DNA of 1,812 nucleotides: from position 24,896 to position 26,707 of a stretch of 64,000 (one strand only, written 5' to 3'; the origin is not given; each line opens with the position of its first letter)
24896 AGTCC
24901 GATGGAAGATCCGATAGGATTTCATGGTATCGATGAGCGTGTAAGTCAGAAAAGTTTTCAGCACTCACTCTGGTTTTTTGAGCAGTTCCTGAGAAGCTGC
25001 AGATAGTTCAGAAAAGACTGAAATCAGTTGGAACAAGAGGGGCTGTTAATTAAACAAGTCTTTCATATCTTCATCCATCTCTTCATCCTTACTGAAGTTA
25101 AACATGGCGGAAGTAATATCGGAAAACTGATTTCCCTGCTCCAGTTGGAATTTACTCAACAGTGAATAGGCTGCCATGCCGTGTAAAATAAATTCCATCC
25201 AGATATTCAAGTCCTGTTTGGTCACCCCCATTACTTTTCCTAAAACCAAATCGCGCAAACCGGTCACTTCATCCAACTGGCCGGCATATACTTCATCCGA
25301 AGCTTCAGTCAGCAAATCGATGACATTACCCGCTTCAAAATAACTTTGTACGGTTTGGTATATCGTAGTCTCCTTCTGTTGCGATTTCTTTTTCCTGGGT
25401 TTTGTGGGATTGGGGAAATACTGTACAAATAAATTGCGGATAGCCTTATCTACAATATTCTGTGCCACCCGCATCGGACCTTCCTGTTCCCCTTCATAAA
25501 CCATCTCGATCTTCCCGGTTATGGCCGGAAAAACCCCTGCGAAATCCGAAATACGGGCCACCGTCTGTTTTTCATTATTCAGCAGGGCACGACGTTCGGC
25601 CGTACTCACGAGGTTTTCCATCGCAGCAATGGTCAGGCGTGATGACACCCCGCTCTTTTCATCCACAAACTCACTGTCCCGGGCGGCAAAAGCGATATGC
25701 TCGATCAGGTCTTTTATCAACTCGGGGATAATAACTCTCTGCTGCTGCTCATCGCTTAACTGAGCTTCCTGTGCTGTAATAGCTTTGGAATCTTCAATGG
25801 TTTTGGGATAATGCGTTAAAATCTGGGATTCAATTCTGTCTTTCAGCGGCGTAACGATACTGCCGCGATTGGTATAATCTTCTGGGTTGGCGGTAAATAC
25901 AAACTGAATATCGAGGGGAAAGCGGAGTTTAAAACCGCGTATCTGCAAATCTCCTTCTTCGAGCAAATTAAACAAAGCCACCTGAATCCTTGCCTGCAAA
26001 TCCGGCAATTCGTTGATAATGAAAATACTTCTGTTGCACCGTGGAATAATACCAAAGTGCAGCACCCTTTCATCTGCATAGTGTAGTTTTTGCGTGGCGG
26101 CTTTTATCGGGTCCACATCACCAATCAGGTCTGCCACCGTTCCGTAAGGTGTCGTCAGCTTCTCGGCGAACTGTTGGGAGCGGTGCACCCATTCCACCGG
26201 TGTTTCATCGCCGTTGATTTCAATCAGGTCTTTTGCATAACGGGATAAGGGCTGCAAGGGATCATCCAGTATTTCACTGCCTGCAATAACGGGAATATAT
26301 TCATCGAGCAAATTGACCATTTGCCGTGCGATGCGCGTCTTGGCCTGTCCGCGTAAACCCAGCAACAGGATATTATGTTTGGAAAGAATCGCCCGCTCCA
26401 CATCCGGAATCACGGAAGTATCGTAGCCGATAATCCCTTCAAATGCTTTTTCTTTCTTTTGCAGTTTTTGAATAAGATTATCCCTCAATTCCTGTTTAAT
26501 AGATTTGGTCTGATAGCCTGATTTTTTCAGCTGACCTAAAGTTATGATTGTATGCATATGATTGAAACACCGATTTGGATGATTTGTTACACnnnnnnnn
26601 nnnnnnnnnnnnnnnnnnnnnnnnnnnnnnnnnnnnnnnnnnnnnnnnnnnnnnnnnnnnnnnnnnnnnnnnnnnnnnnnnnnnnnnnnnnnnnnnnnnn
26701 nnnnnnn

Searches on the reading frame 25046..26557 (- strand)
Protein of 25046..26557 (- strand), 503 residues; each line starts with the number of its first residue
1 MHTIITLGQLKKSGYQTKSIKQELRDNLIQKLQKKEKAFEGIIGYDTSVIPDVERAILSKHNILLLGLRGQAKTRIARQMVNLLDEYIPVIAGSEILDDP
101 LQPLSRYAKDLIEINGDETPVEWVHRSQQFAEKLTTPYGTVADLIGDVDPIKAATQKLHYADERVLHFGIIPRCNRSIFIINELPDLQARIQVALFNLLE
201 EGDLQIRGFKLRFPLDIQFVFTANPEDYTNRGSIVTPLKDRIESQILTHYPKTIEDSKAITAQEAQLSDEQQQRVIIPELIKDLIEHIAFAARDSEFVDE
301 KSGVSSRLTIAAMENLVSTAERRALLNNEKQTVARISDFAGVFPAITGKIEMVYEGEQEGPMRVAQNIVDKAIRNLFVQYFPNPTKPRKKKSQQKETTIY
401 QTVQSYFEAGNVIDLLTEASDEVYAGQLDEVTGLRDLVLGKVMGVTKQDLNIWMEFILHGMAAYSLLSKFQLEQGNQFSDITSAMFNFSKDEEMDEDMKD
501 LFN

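Call 3: search_protein_families(library=pfam, proteins=[window:25046-26557:-], max_evalue=0.01)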
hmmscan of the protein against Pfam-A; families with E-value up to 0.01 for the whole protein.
window:25046-26557:- (503 aa): 3 families
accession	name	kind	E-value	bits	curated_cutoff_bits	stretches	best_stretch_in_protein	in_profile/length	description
PF07728.20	AAA_5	-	4.8e-07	30.3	22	1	130-241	28-138/139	AAA domain (dynein-related subfamily)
PF01078.27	Mg_chelatase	-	1.9e-06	27.9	20.3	0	169-226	100-159/207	Magnesium chelatase, subunit ChlI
PF00158.32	Sigma54_activat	-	0.00011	22.4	20.2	0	167-225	85-143/168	Sigma-54 interaction domain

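Call 4: search_protein_families(library=ncbifam, proteins=[window:25046-26557:-], max_evalue=0.01)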
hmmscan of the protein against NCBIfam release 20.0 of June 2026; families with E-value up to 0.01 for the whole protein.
window:25046-26557:- (503 aa): 4 families
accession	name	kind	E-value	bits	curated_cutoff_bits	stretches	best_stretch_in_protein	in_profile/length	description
TIGR02031.1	BchD-ChlD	equivalog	7e-08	31.6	499.55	1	64-272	20-194/608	magnesium chelatase ATPase subunit D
TIGR02442.1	Cob-chelat-sub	hypoth_equivalog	0.00025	19.6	779.45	1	63-257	28-207/641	putative cobaltochelatase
TIGR00764.1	lon_rel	equivalog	0.00089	18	516.6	0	32-86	10-63/608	ATP-dependent protease LonB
TIGR00368.1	TIGR00368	hypoth_equivalog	0.0066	15.1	362.4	0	31-86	183-237/499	YifB family Mg chelatase-like AAA ATPase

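Call 5: find_homologous_proteins(query=window:25046-26557:-)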
Query window:25046-26557:- (503 aa): 8000 proteins with E <= 0.001 among 8000 candidates; the best 120 are listed.
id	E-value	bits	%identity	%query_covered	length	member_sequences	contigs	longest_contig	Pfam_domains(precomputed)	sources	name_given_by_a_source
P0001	0.0e+0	1105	100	100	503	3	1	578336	PF07728.21,PF01078.28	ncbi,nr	ncbi:MAG: magnesium chelatase [Sphingobacteriales bacterium]|nr:magnesium chelatase [Sphingobacteria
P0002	0.0e+0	1068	96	100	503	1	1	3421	PF07728.21,PF01078.28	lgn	-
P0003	0.0e+0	1033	93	100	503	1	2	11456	PF07728.21,PF01078.28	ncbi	-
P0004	0.0e+0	1033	93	100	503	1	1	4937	PF07728.21,PF01078.28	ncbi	-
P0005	0.0e+0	1031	93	100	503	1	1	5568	PF07728.21,PF01078.28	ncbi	-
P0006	0.0e+0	1030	93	100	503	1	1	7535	PF07728.21,PF01078.28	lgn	-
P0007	0.0e+0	1030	93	100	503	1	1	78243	PF07728.21,PF01078.28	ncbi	ncbi:MAG: magnesium chelatase [Chitinophagales bacterium]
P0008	0.0e+0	1029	93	100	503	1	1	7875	PF07728.21,PF01078.28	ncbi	-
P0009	0.0e+0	1013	91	100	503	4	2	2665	PF07728.21,PF01078.28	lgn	-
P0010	0.0e+0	1010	91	100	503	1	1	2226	PF07728.21,PF01078.28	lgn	-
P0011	0.0e+0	1009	90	100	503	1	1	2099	PF07728.21,PF01078.28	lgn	-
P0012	5.7e-283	957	86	100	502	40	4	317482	PF07728.21,PF01078.28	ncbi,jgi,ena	jgi:magnesium chelatase subunit I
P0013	2.6e-282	954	85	100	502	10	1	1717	PF07728.21,PF01078.28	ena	-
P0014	3.9e-282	954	85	100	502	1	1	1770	PF07728.21,PF01078.28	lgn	-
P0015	3.6e-278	941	85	99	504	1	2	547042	PF07728.21,PF01078.28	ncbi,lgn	ncbi:MAG: magnesium chelatase [Chitinophagales bacterium]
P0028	8.8e-269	910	82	100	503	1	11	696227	PF07728.21,PF01078.28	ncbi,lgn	ncbi:MAG: magnesium chelatase [Chitinophagales bacterium]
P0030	2.1e-267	905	80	100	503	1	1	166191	PF07728.21,PF01078.28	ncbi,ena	-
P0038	7.3e-259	877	78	99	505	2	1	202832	PF07728.21,PF01078.28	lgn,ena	-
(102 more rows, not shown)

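Call 6: search_solved_structures(query=window:25046-26557:-, max_evalue=1)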
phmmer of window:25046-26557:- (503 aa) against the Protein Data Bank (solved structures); distinct sequences matched with E-value up to 1: 4.
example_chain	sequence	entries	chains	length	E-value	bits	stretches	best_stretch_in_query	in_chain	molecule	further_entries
3k1j_A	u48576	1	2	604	0.014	17.4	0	28-85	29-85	ATP-dependent protease Lon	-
4zpx_A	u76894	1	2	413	0.022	16.7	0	144-209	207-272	ATP-dependent protease Lon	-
1g8p_A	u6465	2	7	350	0.36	12.7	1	137-253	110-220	MAGNESIUM-CHELATASE 38 KDA SUBUNIT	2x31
6iy8_A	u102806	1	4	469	0.44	12.4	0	167-227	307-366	Positive regulator CapR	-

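Call 10: find_related_loci(query=A1, collection=genome_contigs, flank=10000)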
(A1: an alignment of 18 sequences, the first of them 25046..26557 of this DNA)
Query A1 (503 aa) in genome_contigs; peptide patterns used: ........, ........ (x = any residue, [..] = any of these).
600 stretches matched a pattern (row limit reached: there are more); 596 encode a relative of the query (tblastn E <= 1e-3); the best 80 are kept; 80 distinct loci.
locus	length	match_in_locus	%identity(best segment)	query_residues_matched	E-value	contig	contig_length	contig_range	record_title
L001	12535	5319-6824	63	1-500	0e+0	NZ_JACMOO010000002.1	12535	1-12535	MAG: Ferruginibacter sp. isolate LF-bin-269 FL-bin-269-contig-k141_10458, whole genome shotgun sequence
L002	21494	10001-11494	62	1-497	0e+0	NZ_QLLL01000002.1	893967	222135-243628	Chitinophaga skermanii strain DSM 23857 LX64DRAFT_scaffold00002.2, whole genome shotgun sequence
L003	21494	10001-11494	63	3-497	0e+0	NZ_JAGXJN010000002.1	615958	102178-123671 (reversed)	Chitinophaga sp. GbtcB8 B8_2, whole genome shotgun sequence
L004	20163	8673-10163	63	4-498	0e+0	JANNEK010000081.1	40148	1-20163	MAG: Chitinophagaceae bacterium isolate OTE_75_metabat_395 OTE_75_k141_3000216, whole genome shotgun sequence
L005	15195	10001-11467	63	1-489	0e+0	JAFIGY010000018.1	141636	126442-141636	MAG: Chitinophaga niabensis isolate HJP_bin28 k141_180094, whole genome shotgun sequence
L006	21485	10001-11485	62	3-496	0e+0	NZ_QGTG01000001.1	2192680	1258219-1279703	Chitinophaga sp. S165 Ga0215878_101, whole genome shotgun sequence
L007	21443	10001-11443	66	4-488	0e+0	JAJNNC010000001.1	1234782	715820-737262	Catalimonadaceae bacterium JC749 1, whole genome shotgun sequence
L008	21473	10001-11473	62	1-497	0e+0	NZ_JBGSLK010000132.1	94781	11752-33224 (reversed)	MAG: Haliscomenobacter sp. isolate JTS-AC203 k141_2590335, whole genome shotgun sequence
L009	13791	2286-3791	63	1-500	0e+0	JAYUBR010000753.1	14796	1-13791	MAG: Ferruginibacter sp. isolate GFS_6795 GFS_6795_752, whole genome shotgun sequence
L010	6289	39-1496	63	4-493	0e+0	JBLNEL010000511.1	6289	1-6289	MAG: Bacillota bacterium isolate MAG74 PRJNA889980_bin13_renamed_510, whole genome shotgun sequence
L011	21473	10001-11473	62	3-501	0e+0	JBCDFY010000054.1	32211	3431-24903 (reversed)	MAG: Bacteroidota bacterium isolate P01_H01_bin.12 k141_3091656_length_32211_cov_13.5670, whole genome shotgun sequence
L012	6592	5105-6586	64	3-489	0e+0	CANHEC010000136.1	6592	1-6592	MAG: Chitinophagaceae bacterium isolate RE-18aug17-61 genome assembly, contig: RE-18aug17-C21567, whole genome shotgun s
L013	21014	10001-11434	64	5-487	0e+0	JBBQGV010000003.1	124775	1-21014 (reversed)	MAG: Chitinophagales bacterium isolate Co_metawrap_942 Cmw_942_k141_26450969_length_124775_cov_15.9995, whole genome sho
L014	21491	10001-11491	64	6-497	0e+0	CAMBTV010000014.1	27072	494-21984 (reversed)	MAG: Chitinophaga pinensis isolate MoE-23oct19-254 genome assembly, contig: MoE-23oct19-C1653, whole genome shotgun sequ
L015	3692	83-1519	62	1-485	0e+0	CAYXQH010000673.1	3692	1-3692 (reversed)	MAG TPA_asm: uncultured Saprospiraceae bacterium isolate binchicken_co385_29 genome assembly, contig: NODE_22165_length_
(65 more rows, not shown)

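Call 13: find_encoding_contigs(protein=P0007, flank=8000, max_places=2)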
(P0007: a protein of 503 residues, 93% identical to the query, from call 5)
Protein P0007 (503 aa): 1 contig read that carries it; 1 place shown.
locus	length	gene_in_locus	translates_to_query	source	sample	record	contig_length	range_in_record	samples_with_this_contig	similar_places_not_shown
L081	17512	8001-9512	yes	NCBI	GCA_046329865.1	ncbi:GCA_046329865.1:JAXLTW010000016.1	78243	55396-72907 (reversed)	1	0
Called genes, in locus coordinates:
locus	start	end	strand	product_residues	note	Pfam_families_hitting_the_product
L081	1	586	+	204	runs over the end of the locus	-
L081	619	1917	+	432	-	PF13393:tRNA-synt_His, PF00587:tRNA-synt_2b (weak), PF03129:HGTP_anticodon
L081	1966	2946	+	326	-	PF00578:AhpC-TSA, PF13911:AhpC-TSA_2 (weak)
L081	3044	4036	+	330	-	-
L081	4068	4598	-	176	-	-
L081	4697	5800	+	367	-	PF27098:Rv0959_3rd, PF13519:VWA_2 (weak)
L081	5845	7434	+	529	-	PF01266:DAO (faint), PF01593:Amino_oxidase, PF13450:NAD_binding_8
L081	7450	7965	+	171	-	-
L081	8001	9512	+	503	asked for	PF01078:Mg_chelatase (faint), PF07728:AAA_5 (faint)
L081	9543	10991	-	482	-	PF04389:Peptidase_M28 (weak), PF01546:Peptidase_M20, PF07687:M20_dimer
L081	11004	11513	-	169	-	PF16036:Chalcone_3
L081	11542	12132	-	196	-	PF00265:TK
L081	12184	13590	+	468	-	-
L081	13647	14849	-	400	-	PF04413:Glycos_transf_N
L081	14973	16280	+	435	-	PF03721:UDPG_MGDP_dh_N, PF00984:UDPG_MGDP_dh, PF03720:UDPG_MGDP_dh_C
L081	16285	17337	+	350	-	PF01073:3Beta_HSD, PF01370:Epimerase, PF02719:Polysacc_synt_2, PF04321:RmlD_sub_bind, PF07993:NAD_binding_4, PF16363:GDP_Man_Dehyd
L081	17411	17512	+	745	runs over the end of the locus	PF02563:Poly_export, PF10531:SLBB, PF22461:SLBB_2 (weak)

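Call 14: find_encoding_contigs(protein=P0012, flank=8000, max_places=2)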
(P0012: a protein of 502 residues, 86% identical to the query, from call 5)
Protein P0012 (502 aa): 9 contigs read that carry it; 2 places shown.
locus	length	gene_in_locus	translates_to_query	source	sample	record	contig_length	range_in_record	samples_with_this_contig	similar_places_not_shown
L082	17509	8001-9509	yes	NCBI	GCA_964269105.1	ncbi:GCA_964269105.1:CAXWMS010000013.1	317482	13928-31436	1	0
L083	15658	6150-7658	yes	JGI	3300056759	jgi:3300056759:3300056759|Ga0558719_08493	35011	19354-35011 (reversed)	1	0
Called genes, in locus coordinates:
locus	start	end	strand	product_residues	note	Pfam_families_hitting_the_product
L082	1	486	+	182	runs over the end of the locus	-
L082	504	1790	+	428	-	PF13393:tRNA-synt_His, PF00587:tRNA-synt_2b (weak)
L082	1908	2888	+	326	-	PF00578:AhpC-TSA (weak)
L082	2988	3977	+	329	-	-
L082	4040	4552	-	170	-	-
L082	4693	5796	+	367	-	PF27098:Rv0959_3rd, PF13519:VWA_2 (weak)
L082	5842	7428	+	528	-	PF13450:NAD_binding_8, PF01593:Amino_oxidase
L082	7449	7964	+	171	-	-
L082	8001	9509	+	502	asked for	PF01078:Mg_chelatase (faint), PF07728:AAA_5 (faint)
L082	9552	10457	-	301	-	PF01546:Peptidase_M20, PF07687:M20_dimer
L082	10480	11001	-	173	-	PF01546:Peptidase_M20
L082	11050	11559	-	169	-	PF16036:Chalcone_3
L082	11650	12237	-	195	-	PF00265:TK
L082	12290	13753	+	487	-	-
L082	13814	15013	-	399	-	PF04413:Glycos_transf_N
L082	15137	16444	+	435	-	PF03446:NAD_binding_2 (faint), PF03721:UDPG_MGDP_dh_N, PF03807:F420_oxidored (faint), PF00984:UDPG_MGDP_dh, PF03720:UDPG_MGDP_dh_C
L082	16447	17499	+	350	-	PF01073:3Beta_HSD, PF01370:Epimerase, PF02719:Polysacc_synt_2, PF04321:RmlD_sub_bind, PF16363:GDP_Man_Dehyd, PF07993:NAD_binding_4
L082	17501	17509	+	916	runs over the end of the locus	PF02563:Poly_export, PF10531:SLBB, PF22461:SLBB_2 (weak)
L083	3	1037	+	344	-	?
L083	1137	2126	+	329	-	-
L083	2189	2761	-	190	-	-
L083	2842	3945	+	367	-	PF27098:Rv0959_3rd, PF13519:VWA_2 (weak)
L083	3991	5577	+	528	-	PF13450:NAD_binding_8, PF01593:Amino_oxidase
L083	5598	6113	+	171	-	-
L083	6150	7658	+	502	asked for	PF01078:Mg_chelatase (faint), PF07728:AAA_5 (faint)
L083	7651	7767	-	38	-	-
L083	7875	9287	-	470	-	PF04389:Peptidase_M28, PF01546:Peptidase_M20, PF07687:M20_dimer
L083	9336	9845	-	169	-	PF16036:Chalcone_3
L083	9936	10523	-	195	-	PF00265:TK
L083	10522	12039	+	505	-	-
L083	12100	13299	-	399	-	PF04413:Glycos_transf_N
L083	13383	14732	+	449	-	PF03446:NAD_binding_2 (faint), PF03721:UDPG_MGDP_dh_N, PF03807:F420_oxidored (faint), PF00984:UDPG_MGDP_dh, PF03720:UDPG_MGDP_dh_C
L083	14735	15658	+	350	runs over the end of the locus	PF01073:3Beta_HSD, PF01370:Epimerase, PF02719:Polysacc_synt_2, PF04321:RmlD_sub_bind, PF16363:GDP_Man_Dehyd, PF07993:NAD_binding_4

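Call 15: find_encoding_contigs(protein=P0015, flank=8000, max_places=2)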
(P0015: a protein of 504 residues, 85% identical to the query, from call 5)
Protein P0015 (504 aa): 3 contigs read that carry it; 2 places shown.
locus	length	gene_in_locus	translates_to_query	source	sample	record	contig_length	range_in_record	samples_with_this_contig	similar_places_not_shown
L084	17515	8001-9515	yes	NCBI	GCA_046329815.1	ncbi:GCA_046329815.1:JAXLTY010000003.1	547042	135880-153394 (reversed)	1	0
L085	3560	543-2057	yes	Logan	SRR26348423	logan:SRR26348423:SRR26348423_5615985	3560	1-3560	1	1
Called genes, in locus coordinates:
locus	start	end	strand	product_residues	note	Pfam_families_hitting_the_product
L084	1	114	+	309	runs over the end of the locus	-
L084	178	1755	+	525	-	PF08238:Sel1 (faint)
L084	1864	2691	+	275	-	PF00089:Trypsin, PF13365:Trypsin_2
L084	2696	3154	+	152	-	-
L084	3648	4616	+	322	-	PF00578:AhpC-TSA, PF13911:AhpC-TSA_2 (weak)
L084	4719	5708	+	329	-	-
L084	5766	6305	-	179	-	-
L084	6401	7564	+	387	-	PF27098:Rv0959_3rd, PF13519:VWA_2 (weak)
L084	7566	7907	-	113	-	PF04993:TfoX_N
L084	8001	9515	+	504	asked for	PF01078:Mg_chelatase (faint), PF07728:AAA_5 (faint)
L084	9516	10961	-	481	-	PF04389:Peptidase_M28, PF01546:Peptidase_M20, PF07687:M20_dimer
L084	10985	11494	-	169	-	PF16036:Chalcone_3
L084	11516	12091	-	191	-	PF00265:TK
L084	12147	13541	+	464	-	-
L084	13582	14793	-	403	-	PF04413:Glycos_transf_N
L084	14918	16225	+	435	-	PF01210:NAD_Gly3P_dh_N (faint), PF03446:NAD_binding_2 (faint), PF03721:UDPG_MGDP_dh_N, PF00984:UDPG_MGDP_dh, PF03720:UDPG_MGDP_dh_C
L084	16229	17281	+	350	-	PF01073:3Beta_HSD, PF01370:Epimerase, PF02719:Polysacc_synt_2, PF04321:RmlD_sub_bind, PF16363:GDP_Man_Dehyd, PF07993:NAD_binding_4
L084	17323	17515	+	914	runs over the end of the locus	PF02563:Poly_export, PF10531:SLBB, PF22461:SLBB_2 (weak)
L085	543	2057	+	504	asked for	PF01078:Mg_chelatase (faint), PF07728:AAA_5 (faint)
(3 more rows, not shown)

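Call 28: find_encoding_contigs(protein=P0038, flank=6000, max_places=1)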
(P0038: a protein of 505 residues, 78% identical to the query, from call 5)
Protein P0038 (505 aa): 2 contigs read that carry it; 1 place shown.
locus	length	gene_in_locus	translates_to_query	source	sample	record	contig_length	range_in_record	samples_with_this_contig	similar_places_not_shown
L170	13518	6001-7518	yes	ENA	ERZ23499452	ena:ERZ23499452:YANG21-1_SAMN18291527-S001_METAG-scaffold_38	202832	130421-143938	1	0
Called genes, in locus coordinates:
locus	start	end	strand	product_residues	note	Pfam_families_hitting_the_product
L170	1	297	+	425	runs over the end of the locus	PF00152:tRNA-synt_2 (faint), PF13393:tRNA-synt_His, PF00587:tRNA-synt_2b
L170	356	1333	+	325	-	PF00578:AhpC-TSA (weak)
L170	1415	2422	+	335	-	-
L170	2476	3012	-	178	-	-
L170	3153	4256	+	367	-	PF27098:Rv0959_3rd, PF13519:VWA_2 (weak)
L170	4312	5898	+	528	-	PF01266:DAO (faint), PF13450:NAD_binding_8, PF01593:Amino_oxidase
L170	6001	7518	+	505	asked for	PF01078:Mg_chelatase (faint), PF07728:AAA_5 (faint)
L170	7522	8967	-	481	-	PF04389:Peptidase_M28, PF01546:Peptidase_M20, PF07687:M20_dimer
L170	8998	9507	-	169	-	PF16036:Chalcone_3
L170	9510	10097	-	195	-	PF00265:TK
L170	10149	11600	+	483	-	-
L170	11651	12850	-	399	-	PF04413:Glycos_transf_N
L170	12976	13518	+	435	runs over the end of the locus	PF01210:NAD_Gly3P_dh_N (faint), PF03446:NAD_binding_2 (faint), PF03721:UDPG_MGDP_dh_N, PF03807:F420_oxidored (faint), PF00984:UDPG_MGDP_dh, PF03720:UDPG_MGDP_dh_C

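Call 29: find_encoding_contigs(protein=P0028, flank=6000, max_places=1)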
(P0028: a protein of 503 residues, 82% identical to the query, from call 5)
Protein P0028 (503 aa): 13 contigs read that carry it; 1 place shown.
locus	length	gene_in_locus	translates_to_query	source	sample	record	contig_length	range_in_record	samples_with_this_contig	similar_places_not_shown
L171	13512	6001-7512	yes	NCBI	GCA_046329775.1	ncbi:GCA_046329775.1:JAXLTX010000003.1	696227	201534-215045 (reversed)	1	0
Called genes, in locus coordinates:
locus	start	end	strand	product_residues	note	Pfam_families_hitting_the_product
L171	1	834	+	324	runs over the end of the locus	PF00578:AhpC-TSA (weak), PF13911:AhpC-TSA_2 (weak)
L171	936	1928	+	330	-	-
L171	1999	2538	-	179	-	-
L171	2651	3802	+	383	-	PF27098:Rv0959_3rd, PF13519:VWA_2 (weak)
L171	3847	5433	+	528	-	PF13450:NAD_binding_8, PF01593:Amino_oxidase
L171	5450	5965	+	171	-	-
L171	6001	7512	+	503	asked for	PF01078:Mg_chelatase (faint), PF07728:AAA_5 (faint)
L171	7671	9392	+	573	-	PF21211:FkbH_N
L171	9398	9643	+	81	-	PF00550:PP-binding (weak)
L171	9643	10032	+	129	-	PF01575:MaoC_dehydratas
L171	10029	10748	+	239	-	PF00106:adh_short, PF08659:KR, PF13561:adh_short_C2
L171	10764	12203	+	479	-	PF03062:MBOAT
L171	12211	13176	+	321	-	-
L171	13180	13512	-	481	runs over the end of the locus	PF04389:Peptidase_M28 (weak), PF01546:Peptidase_M20, PF07687:M20_dimer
